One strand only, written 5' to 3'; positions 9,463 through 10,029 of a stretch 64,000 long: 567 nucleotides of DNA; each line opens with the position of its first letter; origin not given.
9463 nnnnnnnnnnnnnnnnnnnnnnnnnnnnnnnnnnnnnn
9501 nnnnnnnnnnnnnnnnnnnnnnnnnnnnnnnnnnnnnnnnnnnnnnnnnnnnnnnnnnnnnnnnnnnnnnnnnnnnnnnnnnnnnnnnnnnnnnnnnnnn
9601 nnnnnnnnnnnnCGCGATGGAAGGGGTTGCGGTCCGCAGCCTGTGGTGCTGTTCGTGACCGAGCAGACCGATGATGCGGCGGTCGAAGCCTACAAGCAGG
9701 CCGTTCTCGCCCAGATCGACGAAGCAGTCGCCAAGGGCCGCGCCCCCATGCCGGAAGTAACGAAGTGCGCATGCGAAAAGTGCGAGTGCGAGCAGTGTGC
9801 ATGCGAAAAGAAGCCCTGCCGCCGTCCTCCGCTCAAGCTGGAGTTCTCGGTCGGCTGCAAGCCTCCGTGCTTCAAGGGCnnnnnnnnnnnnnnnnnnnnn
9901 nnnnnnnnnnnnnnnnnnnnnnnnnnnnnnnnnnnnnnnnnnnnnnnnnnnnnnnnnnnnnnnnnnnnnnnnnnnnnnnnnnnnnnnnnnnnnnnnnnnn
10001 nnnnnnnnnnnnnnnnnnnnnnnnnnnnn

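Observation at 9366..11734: A 16-cysteine secreted protein translationally coupled to a two-component system whose sensor loop is also Cys-bearing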

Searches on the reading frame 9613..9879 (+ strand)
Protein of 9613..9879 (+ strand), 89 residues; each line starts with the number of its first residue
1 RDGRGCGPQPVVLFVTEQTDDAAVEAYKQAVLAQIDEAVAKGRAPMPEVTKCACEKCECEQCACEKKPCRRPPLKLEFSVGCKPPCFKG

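Call 56: search_protein_representatives(alignment_id=A5)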
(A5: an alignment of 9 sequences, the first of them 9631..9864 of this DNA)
Query: 9 sequences, 57 profile positions. Proteins with E-value up to 0.001 (for the whole library): 41; up to 1e-10: 22; up to 1e-30: 0. The best 41 are listed.
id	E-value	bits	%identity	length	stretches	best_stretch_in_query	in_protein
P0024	1.9e-22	95.0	-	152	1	1-56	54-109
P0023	5.0e-20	87.2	-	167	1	1-57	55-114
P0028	2.7e-19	84.9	-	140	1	2-57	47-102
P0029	3.7e-19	84.5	-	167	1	2-52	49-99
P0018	3.7e-19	84.4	-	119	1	2-57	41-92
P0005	9.0e-19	83.2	-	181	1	1-57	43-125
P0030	5.1e-17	77.6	-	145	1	2-57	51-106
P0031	7.4e-17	77.1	-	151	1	4-56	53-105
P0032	1.1e-16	76.6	-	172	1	2-56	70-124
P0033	2.0e-16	75.7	-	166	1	2-57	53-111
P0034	3.0e-16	75.2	-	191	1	3-57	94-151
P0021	6.7e-16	74.0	-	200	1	2-56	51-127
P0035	3.4e-15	71.8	-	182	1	1-49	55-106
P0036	1.1e-14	70.1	-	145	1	2-57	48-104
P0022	1.1e-14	70.1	-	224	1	1-54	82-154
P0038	1.0e-12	63.8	-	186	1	2-57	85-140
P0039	1.0e-11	60.6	-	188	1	3-57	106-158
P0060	5.3e-04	35.9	-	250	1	2-57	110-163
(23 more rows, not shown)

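Call 58: find_encoding_contigs(protein=P0039, flank=3000, max_places=1)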
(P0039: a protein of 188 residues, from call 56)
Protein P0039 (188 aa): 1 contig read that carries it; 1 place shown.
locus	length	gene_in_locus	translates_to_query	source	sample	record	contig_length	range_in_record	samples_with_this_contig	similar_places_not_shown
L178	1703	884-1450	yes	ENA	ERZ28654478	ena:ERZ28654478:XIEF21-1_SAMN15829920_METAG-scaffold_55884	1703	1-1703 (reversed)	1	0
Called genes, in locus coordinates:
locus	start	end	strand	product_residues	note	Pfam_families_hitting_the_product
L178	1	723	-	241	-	?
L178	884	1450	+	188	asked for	-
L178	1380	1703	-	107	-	?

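Call 59: find_encoding_contigs(protein=P0038, flank=3000, max_places=1)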
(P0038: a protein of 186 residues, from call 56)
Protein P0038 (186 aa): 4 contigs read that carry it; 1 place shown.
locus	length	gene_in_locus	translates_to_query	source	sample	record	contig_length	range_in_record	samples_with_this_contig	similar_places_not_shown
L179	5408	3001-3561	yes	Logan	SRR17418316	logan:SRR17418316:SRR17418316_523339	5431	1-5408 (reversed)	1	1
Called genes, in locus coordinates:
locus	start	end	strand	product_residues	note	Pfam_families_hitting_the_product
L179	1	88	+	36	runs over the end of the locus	?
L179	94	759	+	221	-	PF14622:Ribonucleas_3_3, PF00636:Ribonuclease_3, PF00035:dsrm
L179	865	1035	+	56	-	PF12838:Fer4_7 (faint), PF13237:Fer4_10, PF00037:Fer4, PF13187:Fer4_9 (weak), PF25160:LdpA_Fe-S-bd (weak), PF12797:Fer4_2 (weak), PF12837:Fer4_6 (weak), PF00037:Fer4, +4 more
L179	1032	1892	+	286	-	PF11449:ArsP_2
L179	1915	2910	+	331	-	PF03631:Virul_fac_BrkB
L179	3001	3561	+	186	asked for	-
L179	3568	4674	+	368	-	PF00512:HisKA, PF02518:HATPase_c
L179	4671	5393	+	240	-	PF00072:Response_reg, PF00486:Trans_reg_C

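Call 80: predict_structure(alignment_id=A7)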
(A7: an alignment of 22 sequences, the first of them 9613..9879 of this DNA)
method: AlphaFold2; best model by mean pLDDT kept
length: 89 residues; sequences in the alignment: 22
mean_pLDDT: 69.7   pTM: 0.52
mean pLDDT of the five models: 69.7, 67.7, 66.4, 65.6, 65.1
residues with pLDDT >= 90: 12; 70-90: 33; 50-70: 33; < 50: 11
segments of 3 or more residues with pLDDT < 50: 1-6
pLDDT, mean of each block of 10 residues (from residue 1): 54 88 92 88 65 53 55 74 58
secondary structure, 60 per line:
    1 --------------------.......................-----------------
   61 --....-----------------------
elements in order: H21-43 H63-66

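Call 82: fold_search(model_id=the predicted structure, library=pdb)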
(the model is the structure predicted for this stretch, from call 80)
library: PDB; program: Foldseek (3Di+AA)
matches with E <= 10: 0; with E <= 0.001: 0
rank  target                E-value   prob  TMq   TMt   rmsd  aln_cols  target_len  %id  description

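Call 83: search_solved_structures(query=A5, max_evalue=10)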
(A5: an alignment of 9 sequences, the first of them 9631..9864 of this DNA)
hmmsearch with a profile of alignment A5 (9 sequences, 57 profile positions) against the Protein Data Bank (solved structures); distinct sequences matched with E-value up to 10: 2.
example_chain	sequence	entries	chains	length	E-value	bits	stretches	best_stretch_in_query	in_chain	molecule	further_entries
4jg2_A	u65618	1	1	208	0.068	16.3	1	11-44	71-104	Phage-related protein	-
5gna_B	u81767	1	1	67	0.67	13.1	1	25-39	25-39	Flagellar hook-associated protein 2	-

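Call 87: search_protein_families(library=pfam, proteins=[P0038, P0039, P0060], max_evalue=10)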
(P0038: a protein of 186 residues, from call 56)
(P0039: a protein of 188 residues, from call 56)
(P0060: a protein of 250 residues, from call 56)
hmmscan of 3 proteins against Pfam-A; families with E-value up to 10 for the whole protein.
P0038 (186 aa): 0 families

P0039 (188 aa): 2 families
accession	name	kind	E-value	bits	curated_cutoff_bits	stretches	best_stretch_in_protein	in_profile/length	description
PF02095.21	Extensin_1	-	0.0016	18.7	105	1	42-95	87-135/171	Extensin-like protein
PF05568.16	ASFV_J13L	-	3.3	7.9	23.6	1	53-119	85-152/189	African swine fever virus J13L protein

P0060 (250 aa): 1 family
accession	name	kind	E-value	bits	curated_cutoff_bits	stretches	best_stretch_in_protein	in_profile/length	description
PF00237.24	Ribosomal_L22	-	0.15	12.7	28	1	12-76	34-98/104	Ribosomal protein L22p/L17e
